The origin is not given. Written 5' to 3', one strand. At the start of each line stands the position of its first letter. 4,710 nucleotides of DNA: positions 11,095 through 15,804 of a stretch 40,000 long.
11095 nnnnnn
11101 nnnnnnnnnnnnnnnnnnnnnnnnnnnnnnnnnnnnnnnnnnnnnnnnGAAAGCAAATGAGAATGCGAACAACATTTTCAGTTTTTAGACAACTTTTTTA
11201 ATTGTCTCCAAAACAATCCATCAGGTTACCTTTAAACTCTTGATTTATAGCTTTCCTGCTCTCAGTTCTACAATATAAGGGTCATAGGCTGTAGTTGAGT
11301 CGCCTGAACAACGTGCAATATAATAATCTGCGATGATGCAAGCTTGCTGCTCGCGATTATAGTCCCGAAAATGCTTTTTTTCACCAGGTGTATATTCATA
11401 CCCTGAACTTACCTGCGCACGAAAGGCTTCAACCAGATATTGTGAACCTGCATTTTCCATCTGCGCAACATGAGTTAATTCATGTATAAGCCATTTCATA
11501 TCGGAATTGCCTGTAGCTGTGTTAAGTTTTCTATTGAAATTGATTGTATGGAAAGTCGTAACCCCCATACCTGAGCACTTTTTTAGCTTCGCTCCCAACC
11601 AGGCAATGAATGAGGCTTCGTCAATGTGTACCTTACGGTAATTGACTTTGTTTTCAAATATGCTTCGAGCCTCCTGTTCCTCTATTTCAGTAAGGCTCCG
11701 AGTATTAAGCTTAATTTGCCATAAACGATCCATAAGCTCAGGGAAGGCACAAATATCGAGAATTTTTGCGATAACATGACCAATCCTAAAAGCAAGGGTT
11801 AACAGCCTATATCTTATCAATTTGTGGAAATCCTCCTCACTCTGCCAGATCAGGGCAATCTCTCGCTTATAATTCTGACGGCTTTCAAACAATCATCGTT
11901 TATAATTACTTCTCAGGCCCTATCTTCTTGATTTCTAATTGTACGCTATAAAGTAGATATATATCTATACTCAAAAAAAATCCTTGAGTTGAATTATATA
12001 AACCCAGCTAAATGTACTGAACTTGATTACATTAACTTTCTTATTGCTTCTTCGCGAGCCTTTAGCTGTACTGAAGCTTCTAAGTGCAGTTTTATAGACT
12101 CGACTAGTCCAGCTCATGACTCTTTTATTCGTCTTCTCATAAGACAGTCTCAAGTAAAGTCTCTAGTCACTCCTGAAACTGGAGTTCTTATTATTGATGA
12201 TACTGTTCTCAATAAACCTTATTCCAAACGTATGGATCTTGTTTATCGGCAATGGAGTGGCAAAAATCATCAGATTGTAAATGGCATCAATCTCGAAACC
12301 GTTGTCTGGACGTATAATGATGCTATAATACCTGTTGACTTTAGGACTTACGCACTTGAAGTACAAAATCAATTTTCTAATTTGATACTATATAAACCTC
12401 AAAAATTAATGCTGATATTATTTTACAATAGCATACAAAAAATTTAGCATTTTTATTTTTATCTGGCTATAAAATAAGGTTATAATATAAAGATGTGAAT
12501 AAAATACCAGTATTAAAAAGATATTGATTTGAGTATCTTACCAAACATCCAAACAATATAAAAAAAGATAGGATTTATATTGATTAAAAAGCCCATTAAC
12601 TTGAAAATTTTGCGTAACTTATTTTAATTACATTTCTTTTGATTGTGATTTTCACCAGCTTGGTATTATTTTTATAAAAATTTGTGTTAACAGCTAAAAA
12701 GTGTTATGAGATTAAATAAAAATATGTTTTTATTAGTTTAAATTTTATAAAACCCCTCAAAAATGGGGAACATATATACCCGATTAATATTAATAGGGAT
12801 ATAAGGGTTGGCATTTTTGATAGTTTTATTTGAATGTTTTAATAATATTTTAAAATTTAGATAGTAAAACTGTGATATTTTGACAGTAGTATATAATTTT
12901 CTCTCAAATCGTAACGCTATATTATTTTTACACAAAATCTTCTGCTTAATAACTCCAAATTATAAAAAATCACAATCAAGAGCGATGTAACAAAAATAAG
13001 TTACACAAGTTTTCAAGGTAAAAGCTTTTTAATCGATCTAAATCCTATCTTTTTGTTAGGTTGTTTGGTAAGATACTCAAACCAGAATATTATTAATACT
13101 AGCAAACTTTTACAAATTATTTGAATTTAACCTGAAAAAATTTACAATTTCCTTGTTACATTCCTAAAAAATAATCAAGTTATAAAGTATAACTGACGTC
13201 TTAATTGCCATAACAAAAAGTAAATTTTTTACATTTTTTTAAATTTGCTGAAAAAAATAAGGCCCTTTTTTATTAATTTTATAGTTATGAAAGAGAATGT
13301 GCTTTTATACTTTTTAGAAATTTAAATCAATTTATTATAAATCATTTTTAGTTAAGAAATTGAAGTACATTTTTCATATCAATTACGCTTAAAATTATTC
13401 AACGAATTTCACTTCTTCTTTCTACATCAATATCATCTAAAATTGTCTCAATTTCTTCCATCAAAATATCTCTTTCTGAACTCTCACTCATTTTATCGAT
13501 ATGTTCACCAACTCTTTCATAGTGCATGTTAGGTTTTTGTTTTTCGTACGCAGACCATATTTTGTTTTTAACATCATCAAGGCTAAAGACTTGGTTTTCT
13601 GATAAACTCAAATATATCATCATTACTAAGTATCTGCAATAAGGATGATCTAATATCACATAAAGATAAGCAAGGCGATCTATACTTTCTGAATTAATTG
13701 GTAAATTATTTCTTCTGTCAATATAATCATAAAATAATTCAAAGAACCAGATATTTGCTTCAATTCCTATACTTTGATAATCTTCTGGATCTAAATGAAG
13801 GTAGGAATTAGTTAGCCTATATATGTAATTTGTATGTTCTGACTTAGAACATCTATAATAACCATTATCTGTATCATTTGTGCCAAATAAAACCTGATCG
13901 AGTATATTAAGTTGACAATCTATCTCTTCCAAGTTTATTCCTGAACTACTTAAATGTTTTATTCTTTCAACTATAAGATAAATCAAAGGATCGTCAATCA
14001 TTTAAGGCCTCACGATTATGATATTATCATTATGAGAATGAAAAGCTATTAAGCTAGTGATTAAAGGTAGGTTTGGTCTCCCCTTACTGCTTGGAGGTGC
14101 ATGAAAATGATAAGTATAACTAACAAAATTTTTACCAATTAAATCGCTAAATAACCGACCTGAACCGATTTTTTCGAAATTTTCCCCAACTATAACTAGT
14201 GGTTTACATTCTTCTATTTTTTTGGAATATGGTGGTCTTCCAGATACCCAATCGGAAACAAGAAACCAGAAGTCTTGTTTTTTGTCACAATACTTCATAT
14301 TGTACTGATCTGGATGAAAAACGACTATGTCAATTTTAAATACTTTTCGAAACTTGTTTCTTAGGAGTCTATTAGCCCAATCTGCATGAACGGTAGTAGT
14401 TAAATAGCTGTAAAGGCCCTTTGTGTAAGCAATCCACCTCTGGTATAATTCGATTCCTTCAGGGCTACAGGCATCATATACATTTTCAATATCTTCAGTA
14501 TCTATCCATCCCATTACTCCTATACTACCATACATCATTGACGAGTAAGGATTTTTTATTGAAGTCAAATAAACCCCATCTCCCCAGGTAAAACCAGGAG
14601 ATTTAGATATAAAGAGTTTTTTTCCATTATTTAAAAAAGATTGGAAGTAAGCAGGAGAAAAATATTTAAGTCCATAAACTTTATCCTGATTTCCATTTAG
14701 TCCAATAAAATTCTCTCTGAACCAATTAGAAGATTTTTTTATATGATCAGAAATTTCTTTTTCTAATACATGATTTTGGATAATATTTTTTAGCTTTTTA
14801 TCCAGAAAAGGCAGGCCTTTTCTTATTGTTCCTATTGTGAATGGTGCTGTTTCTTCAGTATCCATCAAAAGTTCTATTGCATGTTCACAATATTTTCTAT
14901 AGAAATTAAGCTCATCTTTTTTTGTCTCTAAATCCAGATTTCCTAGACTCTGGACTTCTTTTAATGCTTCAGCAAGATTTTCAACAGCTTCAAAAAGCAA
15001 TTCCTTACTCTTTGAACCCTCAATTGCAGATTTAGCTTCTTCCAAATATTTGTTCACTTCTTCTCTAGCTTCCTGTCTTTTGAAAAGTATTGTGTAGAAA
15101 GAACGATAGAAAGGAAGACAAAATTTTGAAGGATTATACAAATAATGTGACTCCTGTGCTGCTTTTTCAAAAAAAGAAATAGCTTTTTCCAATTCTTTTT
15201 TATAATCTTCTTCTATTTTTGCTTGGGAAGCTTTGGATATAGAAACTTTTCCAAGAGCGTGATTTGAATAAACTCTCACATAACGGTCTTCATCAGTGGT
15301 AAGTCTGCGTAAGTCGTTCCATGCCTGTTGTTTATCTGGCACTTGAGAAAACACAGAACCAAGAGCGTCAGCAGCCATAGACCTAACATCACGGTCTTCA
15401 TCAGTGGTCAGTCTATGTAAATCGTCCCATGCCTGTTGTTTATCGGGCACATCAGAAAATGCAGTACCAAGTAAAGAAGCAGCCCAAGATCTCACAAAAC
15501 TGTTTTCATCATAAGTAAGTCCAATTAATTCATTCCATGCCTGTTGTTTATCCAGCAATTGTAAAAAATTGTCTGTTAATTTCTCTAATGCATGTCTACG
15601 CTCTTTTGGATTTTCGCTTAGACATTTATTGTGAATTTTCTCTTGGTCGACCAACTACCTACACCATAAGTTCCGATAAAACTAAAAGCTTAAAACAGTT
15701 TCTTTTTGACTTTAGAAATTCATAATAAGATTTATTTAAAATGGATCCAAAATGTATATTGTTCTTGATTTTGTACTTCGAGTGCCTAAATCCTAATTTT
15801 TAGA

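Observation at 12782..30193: Complete 17.4-kb casposon: solo Cas1 plus PolB core, ~315-bp TIRs and a 14-bp target-site duplication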

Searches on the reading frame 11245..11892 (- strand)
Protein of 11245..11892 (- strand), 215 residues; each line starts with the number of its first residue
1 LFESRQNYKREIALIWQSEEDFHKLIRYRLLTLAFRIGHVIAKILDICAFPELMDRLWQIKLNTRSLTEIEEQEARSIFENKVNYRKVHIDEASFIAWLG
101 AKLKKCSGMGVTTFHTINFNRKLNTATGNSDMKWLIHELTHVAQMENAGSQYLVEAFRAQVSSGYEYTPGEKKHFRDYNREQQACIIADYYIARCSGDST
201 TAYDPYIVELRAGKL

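Call 16: search_protein_families(library=pfam, proteins=[window:11245-11892:-], max_evalue=0.01)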
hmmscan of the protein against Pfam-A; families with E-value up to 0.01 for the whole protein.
window:11245-11892:- (215 aa): 1 family
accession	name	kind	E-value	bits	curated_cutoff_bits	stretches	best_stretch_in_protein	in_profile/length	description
PF13699.11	eCIS_core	-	0.0027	18.3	22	1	109-147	39-77/79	eCIS core domain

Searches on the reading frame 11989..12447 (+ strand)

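Call 16: search_protein_families(library=pfam, proteins=[window:11989-12447:+], max_evalue=0.01)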
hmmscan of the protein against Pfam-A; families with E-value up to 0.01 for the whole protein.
window:11989-12447:+ (152 aa): 1 family
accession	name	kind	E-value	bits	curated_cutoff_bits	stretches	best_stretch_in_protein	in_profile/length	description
PF13546.12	DDE_5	-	9.1e-08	32.4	27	1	41-120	55-132/272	DDE superfamily endonuclease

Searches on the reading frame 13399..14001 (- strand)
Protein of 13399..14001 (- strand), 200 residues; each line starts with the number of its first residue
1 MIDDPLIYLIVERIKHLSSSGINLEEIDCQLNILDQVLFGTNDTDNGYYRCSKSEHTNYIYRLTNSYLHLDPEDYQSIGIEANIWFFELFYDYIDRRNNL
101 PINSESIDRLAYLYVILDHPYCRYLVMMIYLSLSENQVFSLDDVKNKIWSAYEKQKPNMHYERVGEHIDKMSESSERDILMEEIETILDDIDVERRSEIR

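Call 7: search_protein_families(library=pfam, proteins=[window:13399-14001:-], max_evalue=0.01)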
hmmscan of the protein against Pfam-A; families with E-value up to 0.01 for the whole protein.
window:13399-14001:- (200 aa): 0 families

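Call 56: search_protein_families(library=padloc, proteins=[window:13399-14001:-], max_evalue=0.01)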
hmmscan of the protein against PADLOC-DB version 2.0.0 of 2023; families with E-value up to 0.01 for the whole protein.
window:13399-14001:- (200 aa): 0 families

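Call 57: search_protein_families(library=pfam, proteins=[window:13399-14001:-], max_evalue=10)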
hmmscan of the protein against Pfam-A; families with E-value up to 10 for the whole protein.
window:13399-14001:- (200 aa): 1 family
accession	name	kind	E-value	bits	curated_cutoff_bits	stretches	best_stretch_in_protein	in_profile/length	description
PF16830.10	NBD94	-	0.67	10.9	25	1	136-192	23-82/91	Nucleotide-Binding Domain 94 of RH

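Call 84: search_protein_families(library=ncbifam, proteins=[window:13399-14001:-], max_evalue=0.01)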
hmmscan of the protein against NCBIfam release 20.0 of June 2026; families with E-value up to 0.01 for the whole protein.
window:13399-14001:- (200 aa): 0 families

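Call 85: search_protein_families(library=phrogs, proteins=[window:13399-14001:-], max_evalue=0.001)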
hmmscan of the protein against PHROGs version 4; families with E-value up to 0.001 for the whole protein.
window:13399-14001:- (200 aa): 0 families

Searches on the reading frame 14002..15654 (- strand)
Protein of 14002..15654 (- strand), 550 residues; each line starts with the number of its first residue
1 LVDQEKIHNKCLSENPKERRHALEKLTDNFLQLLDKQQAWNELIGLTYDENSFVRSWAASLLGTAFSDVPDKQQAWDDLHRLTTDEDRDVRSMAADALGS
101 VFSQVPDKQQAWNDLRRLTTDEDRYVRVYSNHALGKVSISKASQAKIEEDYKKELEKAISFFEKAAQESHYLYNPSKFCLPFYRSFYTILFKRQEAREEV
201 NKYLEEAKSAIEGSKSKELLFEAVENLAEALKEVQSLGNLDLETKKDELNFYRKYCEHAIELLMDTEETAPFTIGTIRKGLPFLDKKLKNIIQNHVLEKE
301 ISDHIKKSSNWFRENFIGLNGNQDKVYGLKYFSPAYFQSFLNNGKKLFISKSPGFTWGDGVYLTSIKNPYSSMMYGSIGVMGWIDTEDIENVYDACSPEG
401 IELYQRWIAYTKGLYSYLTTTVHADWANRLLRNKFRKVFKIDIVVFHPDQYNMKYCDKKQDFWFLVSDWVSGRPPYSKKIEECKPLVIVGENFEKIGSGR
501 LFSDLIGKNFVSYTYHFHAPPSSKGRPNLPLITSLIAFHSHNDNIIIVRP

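Call 7: search_protein_families(library=pfam, proteins=[window:14002-15654:-], max_evalue=0.01)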
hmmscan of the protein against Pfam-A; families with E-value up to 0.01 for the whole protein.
window:14002-15654:- (550 aa): 3 families
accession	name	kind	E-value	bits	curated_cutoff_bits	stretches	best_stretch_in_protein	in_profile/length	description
PF13646.12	HEAT_2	-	4.5e-11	43.3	27.7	1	80-138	6-59/88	HEAT repeats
PF02985.28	HEAT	-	7.9e-06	26.1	23.5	0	82-103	9-29/31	HEAT repeat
PF17835.6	NOG1_N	-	0.0081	16.7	22.9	0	113-160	75-117/160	NOG1 N-terminal helical domain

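Call 56: search_protein_families(library=padloc, proteins=[window:14002-15654:-], max_evalue=0.01)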
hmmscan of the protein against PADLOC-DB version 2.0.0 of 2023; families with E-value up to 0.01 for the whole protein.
window:14002-15654:- (550 aa): 2 families
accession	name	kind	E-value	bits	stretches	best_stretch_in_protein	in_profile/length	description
PDLC03853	LmuA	-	3.1e-06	24.2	1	22-168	96-229/655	-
PDLC01150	HEAT_CxxC_PDDEXK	-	6.6e-06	23.6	1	37-127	22-110/288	HEAT_CxxC_PD-DEXK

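Call 84: search_protein_families(library=ncbifam, proteins=[window:14002-15654:-], max_evalue=0.01)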
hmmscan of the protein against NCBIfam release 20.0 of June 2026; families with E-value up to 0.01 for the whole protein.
window:14002-15654:- (550 aa): 4 families
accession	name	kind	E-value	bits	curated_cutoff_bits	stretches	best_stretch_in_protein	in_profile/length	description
NF045915.1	PhycobilmeDegNblB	equivalog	1.3e-05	24.8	300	1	5-123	4-111/214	phycobilisome degradation protein NblB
NF010374.0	PRK13800.1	equivalog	0.00055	18.3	1196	1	76-151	745-817/898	fumarate reductase/succinate dehydrogenase flavoprotein subunit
NF045662.1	DVU0298_fam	equivalog_domain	0.0054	16.3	75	0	75-146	146-211/213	DVU0298 family protein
NF007244.0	PRK09687.1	equivalog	0.0093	15.3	275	0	33-92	155-212/285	putative lyase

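Call 85: search_protein_families(library=phrogs, proteins=[window:14002-15654:-], max_evalue=0.001)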
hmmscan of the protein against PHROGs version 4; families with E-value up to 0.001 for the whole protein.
window:14002-15654:- (550 aa): 0 families
